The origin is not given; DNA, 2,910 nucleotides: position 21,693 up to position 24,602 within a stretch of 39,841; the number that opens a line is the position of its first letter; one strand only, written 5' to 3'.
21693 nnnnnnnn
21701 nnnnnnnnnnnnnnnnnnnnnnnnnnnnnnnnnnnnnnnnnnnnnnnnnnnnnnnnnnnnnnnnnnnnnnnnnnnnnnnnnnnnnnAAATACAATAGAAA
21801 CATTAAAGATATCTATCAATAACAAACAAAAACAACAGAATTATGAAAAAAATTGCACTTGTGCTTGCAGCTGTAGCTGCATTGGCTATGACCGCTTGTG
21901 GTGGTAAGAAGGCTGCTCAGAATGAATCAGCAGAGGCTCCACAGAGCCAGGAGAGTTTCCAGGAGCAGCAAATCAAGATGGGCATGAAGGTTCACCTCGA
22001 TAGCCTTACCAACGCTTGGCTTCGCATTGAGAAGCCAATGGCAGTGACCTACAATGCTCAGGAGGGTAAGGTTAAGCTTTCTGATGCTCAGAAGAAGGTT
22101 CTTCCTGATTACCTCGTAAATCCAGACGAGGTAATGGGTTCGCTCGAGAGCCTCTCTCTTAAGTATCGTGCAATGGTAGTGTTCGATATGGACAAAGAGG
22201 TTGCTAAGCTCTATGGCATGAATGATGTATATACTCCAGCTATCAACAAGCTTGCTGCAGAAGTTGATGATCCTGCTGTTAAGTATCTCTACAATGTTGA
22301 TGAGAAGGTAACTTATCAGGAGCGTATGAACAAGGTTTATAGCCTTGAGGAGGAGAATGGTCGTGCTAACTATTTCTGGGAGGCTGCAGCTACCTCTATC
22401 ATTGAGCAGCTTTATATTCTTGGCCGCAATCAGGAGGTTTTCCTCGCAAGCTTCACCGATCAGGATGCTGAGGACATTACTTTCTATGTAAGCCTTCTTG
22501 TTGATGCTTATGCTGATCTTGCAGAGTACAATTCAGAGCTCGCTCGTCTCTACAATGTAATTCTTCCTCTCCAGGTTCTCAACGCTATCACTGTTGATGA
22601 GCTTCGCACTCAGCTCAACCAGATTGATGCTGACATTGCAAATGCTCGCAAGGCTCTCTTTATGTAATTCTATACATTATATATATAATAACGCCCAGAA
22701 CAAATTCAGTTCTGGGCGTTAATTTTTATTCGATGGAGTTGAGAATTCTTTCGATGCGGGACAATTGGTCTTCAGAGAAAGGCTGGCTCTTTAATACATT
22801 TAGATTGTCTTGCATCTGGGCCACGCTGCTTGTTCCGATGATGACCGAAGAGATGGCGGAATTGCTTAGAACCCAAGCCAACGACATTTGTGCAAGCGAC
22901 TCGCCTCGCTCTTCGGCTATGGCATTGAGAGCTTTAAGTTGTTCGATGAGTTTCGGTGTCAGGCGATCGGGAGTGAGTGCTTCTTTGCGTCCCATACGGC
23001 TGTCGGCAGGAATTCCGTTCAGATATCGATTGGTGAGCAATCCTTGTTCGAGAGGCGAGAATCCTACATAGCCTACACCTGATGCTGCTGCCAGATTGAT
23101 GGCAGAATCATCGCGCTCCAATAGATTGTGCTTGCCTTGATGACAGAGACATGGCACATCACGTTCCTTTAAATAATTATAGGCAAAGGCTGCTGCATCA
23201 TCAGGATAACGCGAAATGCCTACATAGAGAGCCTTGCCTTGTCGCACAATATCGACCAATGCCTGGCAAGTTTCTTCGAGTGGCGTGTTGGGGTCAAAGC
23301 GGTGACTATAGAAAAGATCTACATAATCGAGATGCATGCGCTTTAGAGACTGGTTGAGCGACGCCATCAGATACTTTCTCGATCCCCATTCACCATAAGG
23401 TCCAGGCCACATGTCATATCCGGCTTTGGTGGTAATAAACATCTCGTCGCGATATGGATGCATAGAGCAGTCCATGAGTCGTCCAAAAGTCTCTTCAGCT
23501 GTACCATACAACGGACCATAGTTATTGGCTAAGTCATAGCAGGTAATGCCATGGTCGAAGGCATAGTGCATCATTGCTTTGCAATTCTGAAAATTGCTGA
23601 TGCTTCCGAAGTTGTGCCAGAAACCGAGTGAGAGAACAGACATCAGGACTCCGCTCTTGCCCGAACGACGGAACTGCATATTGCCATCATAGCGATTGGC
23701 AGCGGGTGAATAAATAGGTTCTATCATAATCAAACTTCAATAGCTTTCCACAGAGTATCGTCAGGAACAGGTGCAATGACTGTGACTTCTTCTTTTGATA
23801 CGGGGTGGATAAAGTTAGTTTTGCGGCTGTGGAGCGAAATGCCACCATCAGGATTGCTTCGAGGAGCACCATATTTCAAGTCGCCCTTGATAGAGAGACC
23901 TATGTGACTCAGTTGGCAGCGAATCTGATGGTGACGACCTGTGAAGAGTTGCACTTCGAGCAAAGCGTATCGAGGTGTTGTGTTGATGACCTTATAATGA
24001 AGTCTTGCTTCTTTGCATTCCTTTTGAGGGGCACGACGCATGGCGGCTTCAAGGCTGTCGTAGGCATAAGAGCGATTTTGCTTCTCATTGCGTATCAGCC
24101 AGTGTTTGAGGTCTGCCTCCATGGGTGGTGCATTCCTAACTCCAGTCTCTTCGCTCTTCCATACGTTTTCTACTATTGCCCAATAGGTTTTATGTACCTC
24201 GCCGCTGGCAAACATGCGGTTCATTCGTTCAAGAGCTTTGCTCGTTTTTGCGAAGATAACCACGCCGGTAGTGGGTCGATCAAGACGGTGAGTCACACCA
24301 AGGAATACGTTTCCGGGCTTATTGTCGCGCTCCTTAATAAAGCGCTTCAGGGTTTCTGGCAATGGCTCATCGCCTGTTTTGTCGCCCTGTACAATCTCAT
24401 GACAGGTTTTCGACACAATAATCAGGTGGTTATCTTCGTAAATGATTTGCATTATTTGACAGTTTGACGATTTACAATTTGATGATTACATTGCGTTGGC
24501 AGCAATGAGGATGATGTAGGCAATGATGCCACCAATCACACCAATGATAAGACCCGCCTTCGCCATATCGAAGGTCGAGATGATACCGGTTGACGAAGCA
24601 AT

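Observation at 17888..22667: Three-gene module: an ABCG-like transporter bracketed by two paralogous lipoproteins of unknown family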

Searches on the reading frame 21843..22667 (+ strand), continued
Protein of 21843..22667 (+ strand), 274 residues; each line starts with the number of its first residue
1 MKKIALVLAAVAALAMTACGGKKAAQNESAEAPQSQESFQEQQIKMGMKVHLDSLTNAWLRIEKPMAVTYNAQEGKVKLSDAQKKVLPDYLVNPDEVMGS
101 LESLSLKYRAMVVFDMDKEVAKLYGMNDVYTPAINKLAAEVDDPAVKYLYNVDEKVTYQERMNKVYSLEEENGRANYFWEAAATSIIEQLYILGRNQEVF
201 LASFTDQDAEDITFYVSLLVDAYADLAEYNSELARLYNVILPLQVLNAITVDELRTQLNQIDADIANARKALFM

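Call 39: fold_search(model_id=the predicted structure, library=pdb)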
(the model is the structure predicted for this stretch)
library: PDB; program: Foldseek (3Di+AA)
matches with E <= 10: 290; with E <= 0.001: 0
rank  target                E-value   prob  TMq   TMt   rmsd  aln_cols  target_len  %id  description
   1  8e0o_C                3.4e-01  0.38  0.21  0.28  10.3       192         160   17  Heterotrimeric variant of tcTRP9, hetBGL03-15-18 (released 2023-04-12)
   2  6xr2_A                3.7e-01  0.20  0.16  0.21  13.7       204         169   16  Computationally designed right-handed alpha/alpha homotrimeric toroid with 3 repeats per subunit (released 2021-07-14)
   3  8e12_C                4.8e-01  0.38  0.21  0.33  18.7       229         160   14  Homotrimeric variant of tcTRP9, BGL14 (released 2023-04-12)
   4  8e0n_E                5.0e-01  0.15  0.15  0.21  13.5       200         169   15  Homotrimeric variant of tcTRP9, BGL18 (released 2023-04-12)
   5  8e0m_E                5.7e-01  0.21  0.19  0.27  14.0       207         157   15  Homotrimeric variant of tcTRP9, BGL15 (released 2023-04-12)
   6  8e0n_B                5.7e-01  0.14  0.15  0.21  13.5       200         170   15  Homotrimeric variant of tcTRP9, BGL18 (released 2023-04-12)
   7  8e0n_A                6.8e-01  0.13  0.15  0.21  13.4       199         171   15  Homotrimeric variant of tcTRP9, BGL18 (released 2023-04-12)
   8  8e12_B                7.8e-01  0.20  0.19  0.28  18.3       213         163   16  Homotrimeric variant of tcTRP9, BGL14 (released 2023-04-12)
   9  5cwm                  7.8e-01  0.11  0.16  0.18  20.1       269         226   11  Crystal structure of de novo designed helical repeat protein DHR64 (released 2015-12-16)
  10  6xr2_E                8.2e-01  0.12  0.15  0.19  14.8       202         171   16  Computationally designed right-handed alpha/alpha homotrimeric toroid with 3 repeats per subunit (released 2021-07-14)
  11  8e0l_C                1.0e+00  0.28  0.22  0.33  10.7       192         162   12  Homotrimeric variant of tcTRP9, BGL06 (released 2023-04-12)
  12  5cwn                  1.1e+00  0.09  0.14  0.17  16.3       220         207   16  Crystal structure of de novo designed helical repeat protein DHR71 (released 2015-12-16)
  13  8e12_A                1.1e+00  0.15  0.19  0.26  16.6       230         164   15  Homotrimeric variant of tcTRP9, BGL14 (released 2023-04-12)
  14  8e0n_D                1.2e+00  0.28  0.23  0.33  10.9       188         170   18  Homotrimeric variant of tcTRP9, BGL18 (released 2023-04-12)
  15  8e0n_C                1.2e+00  0.12  0.17  0.22  11.4       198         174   17  Homotrimeric variant of tcTRP9, BGL18 (released 2023-04-12)
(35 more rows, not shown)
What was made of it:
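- On Known periplasmic lipid or lipoprotein carrier folds (LolA/LolB/LprG, MlaC) and helical-repeat families (TPR and similar): Foldseek's best E is 0.34 with TM at most 0.26, mostly to designed helical repeats (call 39).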

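Call 47: search_protein_families(library=pfam, proteins=[L011:3-1925:+, L011:6329-7369:+, L014:3-1418:-, L014:5725-8346:+, L015:907-2802:-, L015:7064-8440:-, L016:6942-8039:-, L018:1696-2718:-, L018:7085-8401:-, L019:3061-3570:+], max_evalue=0.0001)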
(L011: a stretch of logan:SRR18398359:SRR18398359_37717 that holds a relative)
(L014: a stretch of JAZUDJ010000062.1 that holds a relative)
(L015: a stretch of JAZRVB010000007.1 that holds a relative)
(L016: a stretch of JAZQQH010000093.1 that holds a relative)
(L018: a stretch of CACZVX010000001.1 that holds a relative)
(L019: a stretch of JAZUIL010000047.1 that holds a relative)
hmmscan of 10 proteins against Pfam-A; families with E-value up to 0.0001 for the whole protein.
L011:3-1925:+ (640 aa): 4 families
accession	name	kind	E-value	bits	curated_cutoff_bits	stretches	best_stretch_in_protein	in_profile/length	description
PF01915.27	Glyco_hydro_3_C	-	1.2e-54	185.8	31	1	143-521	1-200/200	Glycosyl hydrolase family 3 C-terminal domain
PF14310.12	Fn3-like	-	2.7e-17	63.1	25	1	558-627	1-71/71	Fibronectin type III-like domain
PF07691.17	PA14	-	1.5e-10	41.5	24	1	239-362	3-125/147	PA14 domain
PF00933.27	Glyco_hydro_3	-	8.4e-08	32.4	27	1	2-101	213-314/316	Glycosyl hydrolase family 3 N terminal domain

L011:6329-7369:+ (347 aa): 1 family
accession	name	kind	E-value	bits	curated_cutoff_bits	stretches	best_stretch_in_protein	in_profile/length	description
PF01232.29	Mannitol_dh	-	3.1e-16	60.4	27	1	42-297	4-198/199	Mannitol dehydrogenase Rossmann domain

L014:3-1418:- (472 aa): 2 families
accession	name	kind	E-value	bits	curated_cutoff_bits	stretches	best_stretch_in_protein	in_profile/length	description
PF00204.31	DNA_gyraseB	-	1.2e-27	97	27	1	250-384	33-166/173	DNA gyrase B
PF02518.31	HATPase_c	-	4.2e-10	40.5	26.4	1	54-182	4-106/111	Histidine kinase-, DNA gyrase B-, and HSP90-like ATPase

L014:5725-8346:+ (873 aa): 4 families
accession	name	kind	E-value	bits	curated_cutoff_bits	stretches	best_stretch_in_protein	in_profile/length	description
PF01915.27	Glyco_hydro_3_C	-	1.5e-55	188.7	31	1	387-754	1-200/200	Glycosyl hydrolase family 3 C-terminal domain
PF00933.27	Glyco_hydro_3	-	1.4e-27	97.5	27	1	149-343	120-312/316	Glycosyl hydrolase family 3 N terminal domain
PF14310.12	Fn3-like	-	2.7e-17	63.1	25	1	791-860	1-71/71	Fibronectin type III-like domain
PF07691.17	PA14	-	1.4e-10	41.6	24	1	472-594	3-124/147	PA14 domain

L015:907-2802:- (631 aa): 4 families
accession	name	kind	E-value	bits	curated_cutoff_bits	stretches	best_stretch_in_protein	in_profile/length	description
PF00204.31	DNA_gyraseB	-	8.6e-28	97.4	27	1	250-384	33-166/173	DNA gyrase B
PF01751.28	Toprim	-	7.4e-16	58.5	23.1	1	426-532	2-95/96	Toprim domain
PF02518.31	HATPase_c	-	7.4e-10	39.7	26.4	1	54-142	4-87/111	Histidine kinase-, DNA gyrase B-, and HSP90-like ATPase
PF00986.26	DNA_gyraseB_C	-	6.2e-07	29.9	29.8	1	563-620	3-62/63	DNA gyrase B subunit, carboxyl terminus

L015:7064-8440:- (458 aa): 6 families
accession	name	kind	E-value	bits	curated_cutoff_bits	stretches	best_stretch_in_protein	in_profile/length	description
PF00308.24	Bac_DnaA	-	6.4e-54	182.9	23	1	118-280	1-160/162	Bacterial DnaA ATPAse domain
PF08299.17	Bac_DnaA_C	-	6.2e-24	84.2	31.5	1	366-433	2-69/69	Bacterial dnaA protein helix-turn-helix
PF11638.13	DnaA_N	-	9.4e-11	41.7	24.6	1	5-68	1-64/65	DnaA N-terminal domain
PF01695.23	IstB_IS21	-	1.7e-07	31.4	24.1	1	157-260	97-195/238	IstB-like ATP binding protein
PF00004.35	AAA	-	2.2e-07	31.8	21.2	1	157-275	3-123/131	ATPase family associated with various cellular activities (AAA)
PF00910.28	RNA_helicase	-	5.7e-05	24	21.5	0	156-228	2-62/105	RNA helicase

L016:6942-8039:- (365 aa): 0 families

L018:1696-2718:- (340 aa): 1 family
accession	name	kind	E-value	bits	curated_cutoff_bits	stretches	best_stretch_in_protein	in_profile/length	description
PF01063.24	Aminotran_4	-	1.9e-32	113.4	28.5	1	55-292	2-223/223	Amino-transferase class IV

L018:7085-8401:- (438 aa): 2 families
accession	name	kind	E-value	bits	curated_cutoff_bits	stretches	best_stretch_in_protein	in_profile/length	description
PF02601.20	Exonuc_VII_L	-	5.3e-73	246.7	35.9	1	136-434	1-314/315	Exonuclease VII, large subunit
PF13742.12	tRNA_anti_2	-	3.2e-16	59.8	27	1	5-112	1-95/95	OB-fold nucleic acid binding domain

L019:3061-3570:+ (169 aa): 2 families
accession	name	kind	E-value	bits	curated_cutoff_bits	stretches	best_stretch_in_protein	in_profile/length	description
PF01966.28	HD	-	6.5e-08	33.3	22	1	22-127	1-93/116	HD domain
PF21447.3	Ppx-GppA_III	-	0.0001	22.7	27.3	0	42-118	42-108/177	Ppx/GppA phosphatase, domain III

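Call 56: search_solved_structures(query=A1, max_evalue=10)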
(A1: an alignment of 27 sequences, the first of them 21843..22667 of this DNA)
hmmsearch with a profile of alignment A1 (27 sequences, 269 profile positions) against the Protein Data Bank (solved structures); distinct sequences matched with E-value up to 10: 5.
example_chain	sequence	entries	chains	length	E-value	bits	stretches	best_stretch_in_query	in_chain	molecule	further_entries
6tt7_M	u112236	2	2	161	0.018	17.7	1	192-241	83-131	ATP synthase subunit d, mitochondrial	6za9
2cly_B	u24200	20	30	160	0.018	17.6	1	192-241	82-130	ATP SYNTHASE D CHAIN, MITOCHONDRIAL | ATP synthase subunit d, mitochondrial | ATP synthase peripheral stalk subunit d, mitochondrial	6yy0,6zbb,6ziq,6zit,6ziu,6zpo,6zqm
9vpb_Ad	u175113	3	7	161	0.019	17.6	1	192-241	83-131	ATP synthase peripheral stalk subunit d, mitochondrial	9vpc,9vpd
2yp6_A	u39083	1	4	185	0.3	13.7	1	1-44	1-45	THIOREDOXIN FAMILY PROTEIN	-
5cwq_A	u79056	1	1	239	9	8.8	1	4-52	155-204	Designed helical repeat protein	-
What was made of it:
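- On Known periplasmic lipid or lipoprotein carrier folds (LolA/LolB/LprG, MlaC) and helical-repeat families (TPR and similar): PDB profile search gives nothing below E=0.018 (call 56).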

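Call 58: search_protein_families(library=pfam, proteins=[P0185, P0210, P0157, P0122, L009:6344-7804:+], max_evalue=0.001)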
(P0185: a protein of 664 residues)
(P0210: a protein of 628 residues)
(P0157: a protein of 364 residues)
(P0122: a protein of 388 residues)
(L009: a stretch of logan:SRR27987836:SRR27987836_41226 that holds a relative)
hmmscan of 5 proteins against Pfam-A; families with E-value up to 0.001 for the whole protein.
P0185 (664 aa): 6 families
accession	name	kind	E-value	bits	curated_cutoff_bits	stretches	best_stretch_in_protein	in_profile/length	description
PF00069.31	Pkinase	-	1.8e-39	136.2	31.7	1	17-280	1-254/263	Protein kinase domain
PF07714.23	PK_Tyr_Ser-Thr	-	9.4e-18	64.9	23.1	1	53-278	23-250/258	Protein tyrosine and serine/threonine kinase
PF01636.29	APH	-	7.3e-07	29.6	23.2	0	75-150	33-109/239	Phosphotransferase enzyme family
PF03109.22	ABC1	-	0.00017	21.3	22.9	1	108-187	144-220/244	ABC1 atypical kinase-like domain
PF14531.12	Kinase-like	-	0.00023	20.9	25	1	149-271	160-284/289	Kinase-like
PF07387.17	Seadorna_VP7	-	0.00045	19.8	20.3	0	134-179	143-188/308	Seadornavirus VP7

P0210 (628 aa): 5 families
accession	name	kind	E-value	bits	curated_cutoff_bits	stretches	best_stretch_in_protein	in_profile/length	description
PF00069.31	Pkinase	-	4.8e-41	141.3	31.7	1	15-282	1-253/263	Protein kinase domain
PF07714.23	PK_Tyr_Ser-Thr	-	7.7e-24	84.8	23.1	1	17-282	3-250/258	Protein tyrosine and serine/threonine kinase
PF03109.22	ABC1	-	1.5e-07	31.3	22.9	1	105-187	141-221/244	ABC1 atypical kinase-like domain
PF01636.29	APH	-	5.5e-05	23.5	23.2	0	77-152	35-110/239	Phosphotransferase enzyme family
PF14531.12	Kinase-like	-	0.00065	19.5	25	0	141-237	153-250/289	Kinase-like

P0157 (364 aa): 0 families

P0122 (388 aa): 0 families

L009:6344-7804:+ (486 aa): 1 family
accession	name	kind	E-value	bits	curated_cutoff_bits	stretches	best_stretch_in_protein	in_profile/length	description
PF07228.17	SpoIIE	-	9.7e-48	163.1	25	1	292-482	2-191/192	Stage II sporulation protein E (SpoIIE)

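Call 59: find_encoding_contigs(protein=P0210, flank=6000, max_places=2)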
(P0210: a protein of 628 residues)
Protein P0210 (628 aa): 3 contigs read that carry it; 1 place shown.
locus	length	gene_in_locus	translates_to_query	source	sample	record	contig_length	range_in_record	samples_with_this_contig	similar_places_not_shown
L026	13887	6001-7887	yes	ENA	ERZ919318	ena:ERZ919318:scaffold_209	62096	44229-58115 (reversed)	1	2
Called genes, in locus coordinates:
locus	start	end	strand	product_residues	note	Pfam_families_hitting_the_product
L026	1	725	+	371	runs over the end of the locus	PF00481:PP2C (faint), PF13672:PP2C_2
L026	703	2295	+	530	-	PF00069:Pkinase, PF07714:PK_Tyr_Ser-Thr, PF01636:APH (faint), PF03109:ABC1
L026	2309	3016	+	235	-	-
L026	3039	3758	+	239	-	-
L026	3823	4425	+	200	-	-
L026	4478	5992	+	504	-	PF00069:Pkinase, PF07714:PK_Tyr_Ser-Thr, PF03109:ABC1 (weak), PF01636:APH (faint)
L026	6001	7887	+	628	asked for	PF00069:Pkinase, PF07714:PK_Tyr_Ser-Thr, PF03109:ABC1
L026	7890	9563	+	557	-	PF00069:Pkinase, PF07714:PK_Tyr_Ser-Thr, PF03109:ABC1, PF03781:FGE-sulfatase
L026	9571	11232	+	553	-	PF07714:PK_Tyr_Ser-Thr, PF00069:Pkinase, PF01636:APH (faint)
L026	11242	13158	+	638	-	PF00069:Pkinase, PF07714:PK_Tyr_Ser-Thr, PF01636:APH (faint), PF03109:ABC1 (weak)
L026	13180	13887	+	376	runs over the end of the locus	PF14531:Kinase-like (faint), PF00069:Pkinase, PF07714:PK_Tyr_Ser-Thr, PF03109:ABC1, PF01636:APH (faint)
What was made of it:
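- One of them lies on a 62-kb contig within an array of tandem kinases next to a PP2C gene (call 59).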

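Call 84: find_encoding_contigs(protein=P0157, flank=6000, max_places=3)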
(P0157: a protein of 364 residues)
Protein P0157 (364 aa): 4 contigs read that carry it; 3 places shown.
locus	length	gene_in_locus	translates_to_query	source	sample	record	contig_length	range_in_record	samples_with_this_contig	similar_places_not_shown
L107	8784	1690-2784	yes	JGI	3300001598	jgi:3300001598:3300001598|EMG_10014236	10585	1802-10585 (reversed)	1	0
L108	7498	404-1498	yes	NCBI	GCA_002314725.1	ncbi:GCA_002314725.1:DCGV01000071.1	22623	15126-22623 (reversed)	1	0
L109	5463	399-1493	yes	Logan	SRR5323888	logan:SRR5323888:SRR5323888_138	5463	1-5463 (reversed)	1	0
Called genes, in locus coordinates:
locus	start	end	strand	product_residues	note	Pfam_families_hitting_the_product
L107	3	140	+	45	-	?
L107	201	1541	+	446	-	PF13173:AAA_14, PF13635:DUF4143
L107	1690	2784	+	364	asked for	-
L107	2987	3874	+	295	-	PF02661:Fic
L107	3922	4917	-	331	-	PF12802:MarR_2 (faint), PF02661:Fic, PF01022:HTH_5 (weak), PF08220:HTH_DeoR (weak), PF08279:HTH_11, PF13412:HTH_24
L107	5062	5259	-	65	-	-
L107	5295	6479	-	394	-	PF02275:CBAH, PF03417:AAT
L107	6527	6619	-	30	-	-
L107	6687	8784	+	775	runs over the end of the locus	PF00038:Filament (faint), PF25887:HB_LcnD (faint)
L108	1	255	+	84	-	?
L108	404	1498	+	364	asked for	-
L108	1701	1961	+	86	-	-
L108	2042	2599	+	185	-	PF02661:Fic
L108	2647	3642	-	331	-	PF12802:MarR_2 (faint), PF02661:Fic, PF01022:HTH_5 (weak), PF08220:HTH_DeoR (weak), PF08279:HTH_11, PF13412:HTH_24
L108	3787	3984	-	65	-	-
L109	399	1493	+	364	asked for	-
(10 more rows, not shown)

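Call 85: find_encoding_contigs(protein=P0122, flank=6000, max_places=3)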
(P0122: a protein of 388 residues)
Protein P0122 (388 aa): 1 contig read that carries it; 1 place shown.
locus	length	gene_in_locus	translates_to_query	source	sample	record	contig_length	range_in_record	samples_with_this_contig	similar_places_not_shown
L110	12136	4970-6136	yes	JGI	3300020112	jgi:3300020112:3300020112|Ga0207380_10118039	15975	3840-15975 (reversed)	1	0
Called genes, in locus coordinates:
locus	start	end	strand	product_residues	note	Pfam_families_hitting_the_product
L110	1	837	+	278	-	?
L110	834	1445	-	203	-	PF13505:OMP_b-brl (weak)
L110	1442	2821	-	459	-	PF00248:Aldo_ket_red, PF13183:Fer4_8 (faint), PF13187:Fer4_9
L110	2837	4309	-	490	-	PF12801:Fer4_5, PF12801:Fer4_5, PF12838:Fer4_7 (weak), PF13237:Fer4_10 (weak), PF12838:Fer4_7, PF13187:Fer4_9 (weak), PF00037:Fer4 (weak), PF12797:Fer4_2 (weak), +3 more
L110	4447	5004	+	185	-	PF13392:HNH_3 (weak)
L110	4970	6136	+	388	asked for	-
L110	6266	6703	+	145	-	PF02681:DUF212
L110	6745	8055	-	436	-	PF00005:ABC_tran (weak), PF02463:SMC_N (faint), PF13191:AAA_16 (faint), PF13401:AAA_22 (faint), PF13555:AAA_29 (faint), PF18748:HMUDK_HMUD1 (faint), PF00005:ABC_tran, PF13304:AAA_21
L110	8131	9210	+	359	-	PF01633:Choline_kinase (faint), PF01636:APH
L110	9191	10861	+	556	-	PF00916:Sulfate_transp, PF01740:STAS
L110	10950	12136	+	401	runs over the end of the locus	PF13173:AAA_14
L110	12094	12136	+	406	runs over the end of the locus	PF01156:IU_nuc_hydro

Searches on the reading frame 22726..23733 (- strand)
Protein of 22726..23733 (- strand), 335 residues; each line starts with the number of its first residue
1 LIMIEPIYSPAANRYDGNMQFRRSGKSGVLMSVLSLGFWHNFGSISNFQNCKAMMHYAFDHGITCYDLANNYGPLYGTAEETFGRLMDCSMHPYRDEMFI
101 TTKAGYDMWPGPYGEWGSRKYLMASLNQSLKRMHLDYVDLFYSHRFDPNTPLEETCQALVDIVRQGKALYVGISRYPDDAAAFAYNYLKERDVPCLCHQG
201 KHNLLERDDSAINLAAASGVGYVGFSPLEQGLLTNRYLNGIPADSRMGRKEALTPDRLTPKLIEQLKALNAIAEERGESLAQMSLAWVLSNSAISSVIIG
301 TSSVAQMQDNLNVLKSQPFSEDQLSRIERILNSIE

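Call 61: search_protein_families(library=pfam, proteins=[window:22726-23733:-], max_evalue=0.00001)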
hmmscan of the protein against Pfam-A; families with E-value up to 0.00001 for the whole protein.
window:22726-23733:- (335 aa): 1 family
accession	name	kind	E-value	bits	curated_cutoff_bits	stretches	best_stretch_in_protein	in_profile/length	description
PF00248.27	Aldo_ket_red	-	4.8e-66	223.2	24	1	34-331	2-290/291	Aldo/keto reductase family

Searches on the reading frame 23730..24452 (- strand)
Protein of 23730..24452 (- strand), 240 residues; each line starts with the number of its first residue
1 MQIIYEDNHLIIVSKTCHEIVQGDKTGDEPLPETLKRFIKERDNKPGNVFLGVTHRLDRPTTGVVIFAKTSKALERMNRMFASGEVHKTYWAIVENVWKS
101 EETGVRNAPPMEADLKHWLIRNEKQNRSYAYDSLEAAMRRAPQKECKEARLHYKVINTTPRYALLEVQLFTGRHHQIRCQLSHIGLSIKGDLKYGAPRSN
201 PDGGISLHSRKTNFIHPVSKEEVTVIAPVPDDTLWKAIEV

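Call 61: search_protein_families(library=pfam, proteins=[window:23730-24452:-], max_evalue=0.00001)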
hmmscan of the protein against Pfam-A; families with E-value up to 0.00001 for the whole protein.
window:23730-24452:- (240 aa): 1 family
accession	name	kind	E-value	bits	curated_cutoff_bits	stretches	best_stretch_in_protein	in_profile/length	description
PF00849.27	PseudoU_synth_2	-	9.7e-29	101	26.8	1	9-183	1-152/152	RNA pseudouridylate synthase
